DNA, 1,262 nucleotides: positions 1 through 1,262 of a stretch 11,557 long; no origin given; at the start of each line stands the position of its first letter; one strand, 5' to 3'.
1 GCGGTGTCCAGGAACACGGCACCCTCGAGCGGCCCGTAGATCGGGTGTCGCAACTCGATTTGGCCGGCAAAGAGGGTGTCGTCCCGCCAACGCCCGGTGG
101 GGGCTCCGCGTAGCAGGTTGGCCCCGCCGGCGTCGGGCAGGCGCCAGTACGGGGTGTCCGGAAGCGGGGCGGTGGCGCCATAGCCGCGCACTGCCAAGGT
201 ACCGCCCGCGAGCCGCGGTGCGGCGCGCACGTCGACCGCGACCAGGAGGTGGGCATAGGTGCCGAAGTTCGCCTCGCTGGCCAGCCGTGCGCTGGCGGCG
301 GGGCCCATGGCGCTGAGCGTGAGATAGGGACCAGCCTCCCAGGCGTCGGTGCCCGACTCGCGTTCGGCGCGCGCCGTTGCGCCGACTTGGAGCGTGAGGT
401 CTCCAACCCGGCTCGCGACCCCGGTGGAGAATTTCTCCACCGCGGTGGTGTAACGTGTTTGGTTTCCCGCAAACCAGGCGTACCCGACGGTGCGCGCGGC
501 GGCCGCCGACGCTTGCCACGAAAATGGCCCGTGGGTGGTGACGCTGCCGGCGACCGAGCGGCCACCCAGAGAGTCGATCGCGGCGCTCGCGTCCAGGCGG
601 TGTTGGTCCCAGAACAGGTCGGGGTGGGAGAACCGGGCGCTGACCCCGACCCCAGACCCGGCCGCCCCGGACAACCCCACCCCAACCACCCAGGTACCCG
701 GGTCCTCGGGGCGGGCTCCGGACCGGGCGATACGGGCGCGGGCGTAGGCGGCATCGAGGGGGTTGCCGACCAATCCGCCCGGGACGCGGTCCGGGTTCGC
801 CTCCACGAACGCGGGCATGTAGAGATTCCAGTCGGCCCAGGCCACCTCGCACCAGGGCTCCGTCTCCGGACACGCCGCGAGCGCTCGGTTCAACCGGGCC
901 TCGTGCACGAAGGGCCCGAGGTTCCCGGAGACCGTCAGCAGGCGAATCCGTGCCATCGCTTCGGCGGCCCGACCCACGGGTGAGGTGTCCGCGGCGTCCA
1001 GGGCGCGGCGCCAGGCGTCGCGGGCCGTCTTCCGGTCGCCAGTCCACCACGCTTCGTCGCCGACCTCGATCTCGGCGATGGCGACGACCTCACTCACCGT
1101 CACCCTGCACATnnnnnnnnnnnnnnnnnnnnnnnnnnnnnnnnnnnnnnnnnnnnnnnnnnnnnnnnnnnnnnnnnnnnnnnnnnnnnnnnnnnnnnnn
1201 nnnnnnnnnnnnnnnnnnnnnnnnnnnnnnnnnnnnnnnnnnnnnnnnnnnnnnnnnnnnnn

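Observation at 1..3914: Translationally coupled envelope-modification module: ArnT/PMT-like GT-C glycosyltransferase, Thr-nucleophile sulfatase-superfamily lipoprotein and Omp85-like barrel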

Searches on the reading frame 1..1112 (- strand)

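Call 7: search_protein_families(library=pfam, proteins=[window:1-1112:-], max_evalue=1)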
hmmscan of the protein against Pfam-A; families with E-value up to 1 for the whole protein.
window:1-1112:- (370 aa): 0 families

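Call 8: search_protein_families(library=ncbifam, proteins=[window:1-1112:-], max_evalue=1)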
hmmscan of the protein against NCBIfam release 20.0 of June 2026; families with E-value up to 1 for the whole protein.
window:1-1112:- (370 aa): 0 families

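Call 13: find_homologous_proteins(query=window:1-1112:-, max_evalue=0.001)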
Query window:1-1112:- (370 aa): 11 proteins with E <= 0.001 among 8000 candidates.
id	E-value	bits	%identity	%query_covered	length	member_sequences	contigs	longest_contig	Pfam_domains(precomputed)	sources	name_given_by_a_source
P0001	9.0e-243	823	100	100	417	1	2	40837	-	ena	-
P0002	1.2e-89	319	48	97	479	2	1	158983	-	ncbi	ncbi:MAG: hypothetical protein V4850_29980 [Myxococcota bacterium]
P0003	5.2e-84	301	46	97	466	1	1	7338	-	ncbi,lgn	-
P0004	6.8e-79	284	44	97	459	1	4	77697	-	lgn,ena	-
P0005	4.8e-72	261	47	91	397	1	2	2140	-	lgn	-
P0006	1.8e-68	250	42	97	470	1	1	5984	-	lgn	-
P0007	2.1e-68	249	42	97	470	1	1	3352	-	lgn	-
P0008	1.3e-45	174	45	50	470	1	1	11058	-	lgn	-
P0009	1.0e-35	142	35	98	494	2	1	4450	-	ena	-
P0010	5.0e-34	136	37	99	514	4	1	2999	-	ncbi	-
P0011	2.9e-29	121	35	96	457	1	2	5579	-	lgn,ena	-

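Call 15: find_encoding_contigs(protein=P0001, flank=10000, max_places=6)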
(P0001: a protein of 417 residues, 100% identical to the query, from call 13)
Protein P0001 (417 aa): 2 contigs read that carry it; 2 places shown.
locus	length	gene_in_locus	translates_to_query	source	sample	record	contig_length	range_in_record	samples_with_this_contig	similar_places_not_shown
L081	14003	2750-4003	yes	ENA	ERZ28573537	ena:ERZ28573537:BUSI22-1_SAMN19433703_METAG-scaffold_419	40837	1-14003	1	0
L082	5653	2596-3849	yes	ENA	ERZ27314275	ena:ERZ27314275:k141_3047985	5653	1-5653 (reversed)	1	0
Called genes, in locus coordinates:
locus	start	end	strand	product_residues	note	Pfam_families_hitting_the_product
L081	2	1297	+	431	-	?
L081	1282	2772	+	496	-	PF00884:Sulfatase, PF01663:Phosphodiest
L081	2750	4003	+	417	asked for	-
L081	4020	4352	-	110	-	PF00011:HSP20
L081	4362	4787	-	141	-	PF00011:HSP20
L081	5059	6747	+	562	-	-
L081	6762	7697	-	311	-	PF00781:DAGK_cat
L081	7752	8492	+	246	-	PF07722:Peptidase_C26, PF00117:GATase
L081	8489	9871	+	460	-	PF09587:PGA_cap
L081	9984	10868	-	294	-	-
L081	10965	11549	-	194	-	-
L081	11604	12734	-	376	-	PF01656:CbiA, PF02374:ArsA_ATPase, PF13614:AAA_31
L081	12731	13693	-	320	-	PF01656:CbiA, PF02374:ArsA_ATPase, PF10609:ParA (weak), PF13614:AAA_31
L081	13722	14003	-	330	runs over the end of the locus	PF00195:Chal_sti_synt_N, PF00108:Thiolase_N (weak), PF08545:ACP_syn_III, PF08541:ACP_syn_III_C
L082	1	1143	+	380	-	?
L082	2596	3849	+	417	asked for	-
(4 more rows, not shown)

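Call 17: search_protein_families(library=pfam, proteins=[P0001, P0002, P0003, P0004, P0009, P0010, P0011], max_evalue=10)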
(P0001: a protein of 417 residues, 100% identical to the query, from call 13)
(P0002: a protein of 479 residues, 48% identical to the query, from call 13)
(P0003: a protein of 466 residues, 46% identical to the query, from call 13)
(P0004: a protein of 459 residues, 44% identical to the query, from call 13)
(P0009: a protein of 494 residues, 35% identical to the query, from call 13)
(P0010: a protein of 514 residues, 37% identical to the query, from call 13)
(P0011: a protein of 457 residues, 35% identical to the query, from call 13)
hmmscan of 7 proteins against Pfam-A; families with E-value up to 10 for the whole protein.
P0001 (417 aa): 0 families

P0002 (479 aa): 1 family
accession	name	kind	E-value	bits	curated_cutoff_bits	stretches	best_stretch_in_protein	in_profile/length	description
PF01103.29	Omp85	-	0.23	11.4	24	1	376-439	187-265/325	Omp85 superfamily domain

P0003 (466 aa): 0 families

P0004 (459 aa): 0 families

P0009 (494 aa): 0 families

P0010 (514 aa): 0 families

P0011 (457 aa): 0 families

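Call 18: find_encoding_contigs(protein=P0002, flank=8000, max_places=2)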
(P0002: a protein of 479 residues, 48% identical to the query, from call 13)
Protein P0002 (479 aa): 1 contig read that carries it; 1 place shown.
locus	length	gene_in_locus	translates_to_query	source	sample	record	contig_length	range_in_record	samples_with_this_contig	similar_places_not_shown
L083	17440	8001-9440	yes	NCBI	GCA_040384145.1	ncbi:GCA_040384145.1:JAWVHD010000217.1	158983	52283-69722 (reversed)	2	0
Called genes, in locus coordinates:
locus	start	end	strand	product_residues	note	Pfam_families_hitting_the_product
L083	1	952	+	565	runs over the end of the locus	-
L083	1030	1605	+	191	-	-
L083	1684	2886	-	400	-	PF00155:Aminotran_1_2, PF01053:Cys_Met_Meta_PP (weak)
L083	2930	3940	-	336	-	PF13485:Peptidase_MA_2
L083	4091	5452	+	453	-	-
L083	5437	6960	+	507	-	PF00884:Sulfatase, PF01663:Phosphodiest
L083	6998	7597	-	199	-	PF05685:Uma2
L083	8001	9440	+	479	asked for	-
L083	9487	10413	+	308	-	-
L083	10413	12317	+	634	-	PF00069:Pkinase, PF07714:PK_Tyr_Ser-Thr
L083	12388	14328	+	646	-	-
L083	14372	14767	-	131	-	PF00011:HSP20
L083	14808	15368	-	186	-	PF00011:HSP20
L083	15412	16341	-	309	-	PF00781:DAGK_cat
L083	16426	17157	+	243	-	PF07722:Peptidase_C26, PF00117:GATase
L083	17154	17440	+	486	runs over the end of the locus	PF09587:PGA_cap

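Call 19: find_encoding_contigs(protein=P0004, flank=8000, max_places=2)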
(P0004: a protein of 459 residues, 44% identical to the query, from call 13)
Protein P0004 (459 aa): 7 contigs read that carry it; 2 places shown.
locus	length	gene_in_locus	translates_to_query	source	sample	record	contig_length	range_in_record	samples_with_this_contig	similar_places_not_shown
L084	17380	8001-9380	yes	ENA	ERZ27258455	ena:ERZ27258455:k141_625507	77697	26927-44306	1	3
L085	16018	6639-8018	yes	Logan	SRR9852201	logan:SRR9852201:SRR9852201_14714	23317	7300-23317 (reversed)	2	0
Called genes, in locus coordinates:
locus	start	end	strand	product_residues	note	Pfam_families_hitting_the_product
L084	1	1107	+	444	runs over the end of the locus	PF10396:TrmE_N, PF12631:MnmE_helical, PF00350:Dynamin_N (weak), PF01926:MMR_HSR1, PF02421:FeoB_N (faint)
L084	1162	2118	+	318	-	PF02951:GSH-S_N, PF08443:RimK, PF02955:GSH-S_ATP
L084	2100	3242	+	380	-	PF13428:TPR_14 (faint), PF13174:TPR_6 (faint), PF14559:TPR_19 (faint), PF13414:TPR_11 (faint), PF00515:TPR_1 (faint), PF13181:TPR_8 (faint), PF13432:TPR_16, PF07719:TPR_2 (weak)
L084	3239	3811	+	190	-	PF02630:SCO1-SenC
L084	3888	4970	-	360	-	PF13485:Peptidase_MA_2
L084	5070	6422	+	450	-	-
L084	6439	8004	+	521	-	PF00884:Sulfatase, PF01663:Phosphodiest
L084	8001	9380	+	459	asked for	-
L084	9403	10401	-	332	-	PF00781:DAGK_cat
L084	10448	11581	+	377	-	PF00089:Trypsin, PF13365:Trypsin_2, PF13180:PDZ_2, PF17820:PDZ_6 (faint)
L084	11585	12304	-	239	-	PF00581:Rhodanese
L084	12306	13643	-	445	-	PF00270:DEAD, PF04851:ResIII (weak), PF00271:Helicase_C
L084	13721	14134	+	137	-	PF01878:EVE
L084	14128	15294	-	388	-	-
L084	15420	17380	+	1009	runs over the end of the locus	PF01637:ATPase_2 (faint), PF13191:AAA_16, PF13401:AAA_22 (weak), PF11617:Cu-binding_MopE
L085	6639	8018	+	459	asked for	-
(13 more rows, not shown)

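Call 20: find_encoding_contigs(protein=P0008, flank=8000, max_places=2)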
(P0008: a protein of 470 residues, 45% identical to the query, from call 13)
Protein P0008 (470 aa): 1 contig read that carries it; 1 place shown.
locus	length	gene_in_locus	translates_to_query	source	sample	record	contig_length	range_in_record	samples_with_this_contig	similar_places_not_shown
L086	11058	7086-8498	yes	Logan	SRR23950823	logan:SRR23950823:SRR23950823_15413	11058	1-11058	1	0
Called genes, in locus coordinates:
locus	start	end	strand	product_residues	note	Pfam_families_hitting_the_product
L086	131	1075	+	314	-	PF00005:ABC_tran, PF13304:AAA_21 (weak)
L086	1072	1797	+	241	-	PF12679:ABC2_membrane_2, PF12698:ABC2_membrane_3 (weak), PF12730:ABC2_membrane_4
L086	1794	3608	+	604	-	PF09822:ABC_transp_aux (weak), PF23355:IFT52_GIFT (weak)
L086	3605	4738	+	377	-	PF14238:DUF4340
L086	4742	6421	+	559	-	PF07669:Eco57I, PF12950:TaqI_C (weak)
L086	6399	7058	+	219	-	PF04555:XhoI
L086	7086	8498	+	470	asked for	-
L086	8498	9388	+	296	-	PF00892:EamA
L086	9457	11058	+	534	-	?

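Call 22: find_related_loci(query=A1, collection=metagenome_contigs, flank=7000)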
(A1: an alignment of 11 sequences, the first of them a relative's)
Query A1 (417 aa) in metagenome_contigs; peptide patterns used: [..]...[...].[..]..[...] (x = any residue, [..] = any of these).
132 stretches matched a pattern; 7 encode a relative of the query (tblastn E <= 1e-3); 7 distinct loci.
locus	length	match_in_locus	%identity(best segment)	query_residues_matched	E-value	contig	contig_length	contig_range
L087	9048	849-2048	54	4-400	8e-116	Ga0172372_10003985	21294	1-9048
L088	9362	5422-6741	38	3-417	7e-57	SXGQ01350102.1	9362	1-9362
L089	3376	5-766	44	163-417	9e-55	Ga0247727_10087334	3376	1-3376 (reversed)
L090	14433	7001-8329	36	12-417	1e-52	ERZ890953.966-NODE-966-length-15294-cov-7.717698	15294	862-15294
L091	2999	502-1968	37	4-417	5e-52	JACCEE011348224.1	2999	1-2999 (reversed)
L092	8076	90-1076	41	126-417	2e-43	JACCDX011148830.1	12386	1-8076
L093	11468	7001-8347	34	6-417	5e-43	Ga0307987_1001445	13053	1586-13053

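Call 23: find_encoding_contigs(protein=P0003, flank=8000, max_places=2)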
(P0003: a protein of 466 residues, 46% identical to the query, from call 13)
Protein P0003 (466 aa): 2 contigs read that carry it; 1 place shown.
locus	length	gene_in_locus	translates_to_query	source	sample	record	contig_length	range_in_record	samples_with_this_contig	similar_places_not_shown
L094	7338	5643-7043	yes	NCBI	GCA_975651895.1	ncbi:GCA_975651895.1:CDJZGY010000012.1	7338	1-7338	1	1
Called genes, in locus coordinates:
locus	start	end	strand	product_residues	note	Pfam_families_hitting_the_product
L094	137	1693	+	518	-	PF13191:AAA_16, PF13401:AAA_22 (weak)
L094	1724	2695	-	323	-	PF13485:Peptidase_MA_2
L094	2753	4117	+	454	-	-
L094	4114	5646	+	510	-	PF00884:Sulfatase, PF01663:Phosphodiest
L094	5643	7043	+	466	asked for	-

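Call 24: find_encoding_contigs(protein=P0006, flank=8000, max_places=2)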
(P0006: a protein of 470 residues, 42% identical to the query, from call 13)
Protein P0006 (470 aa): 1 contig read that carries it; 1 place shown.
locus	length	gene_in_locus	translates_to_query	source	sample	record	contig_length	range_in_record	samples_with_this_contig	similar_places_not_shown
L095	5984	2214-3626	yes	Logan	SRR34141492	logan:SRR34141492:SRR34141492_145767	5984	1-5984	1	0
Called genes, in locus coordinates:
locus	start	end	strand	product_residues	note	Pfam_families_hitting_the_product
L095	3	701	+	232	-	?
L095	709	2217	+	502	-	PF00884:Sulfatase, PF01663:Phosphodiest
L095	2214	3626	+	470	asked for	-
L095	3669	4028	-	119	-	PF00011:HSP20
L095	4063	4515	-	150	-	PF00011:HSP20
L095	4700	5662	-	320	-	PF00781:DAGK_cat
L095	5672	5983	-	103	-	?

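Call 25: find_encoding_contigs(protein=P0011, flank=8000, max_places=2)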
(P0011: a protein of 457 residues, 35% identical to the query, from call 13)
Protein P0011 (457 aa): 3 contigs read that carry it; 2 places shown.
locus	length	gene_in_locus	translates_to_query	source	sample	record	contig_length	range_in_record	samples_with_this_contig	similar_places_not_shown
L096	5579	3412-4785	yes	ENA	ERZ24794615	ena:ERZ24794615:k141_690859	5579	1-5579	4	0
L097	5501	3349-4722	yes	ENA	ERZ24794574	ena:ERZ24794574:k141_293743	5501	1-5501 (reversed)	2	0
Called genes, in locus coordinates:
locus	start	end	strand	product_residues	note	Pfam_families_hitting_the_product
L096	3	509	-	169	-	?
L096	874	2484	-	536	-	PF19077:Big_13 (faint), PF11617:Cu-binding_MopE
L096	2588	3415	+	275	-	PF00795:CN_hydrolase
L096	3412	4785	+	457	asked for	-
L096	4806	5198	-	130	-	PF00293:NUDIX, PF14815:NUDIX_4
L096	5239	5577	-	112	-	?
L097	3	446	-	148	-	?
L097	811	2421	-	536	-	PF19077:Big_13 (faint), PF11617:Cu-binding_MopE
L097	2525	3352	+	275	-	PF00795:CN_hydrolase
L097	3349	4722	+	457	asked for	-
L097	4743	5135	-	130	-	PF00293:NUDIX, PF14815:NUDIX_4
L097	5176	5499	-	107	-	?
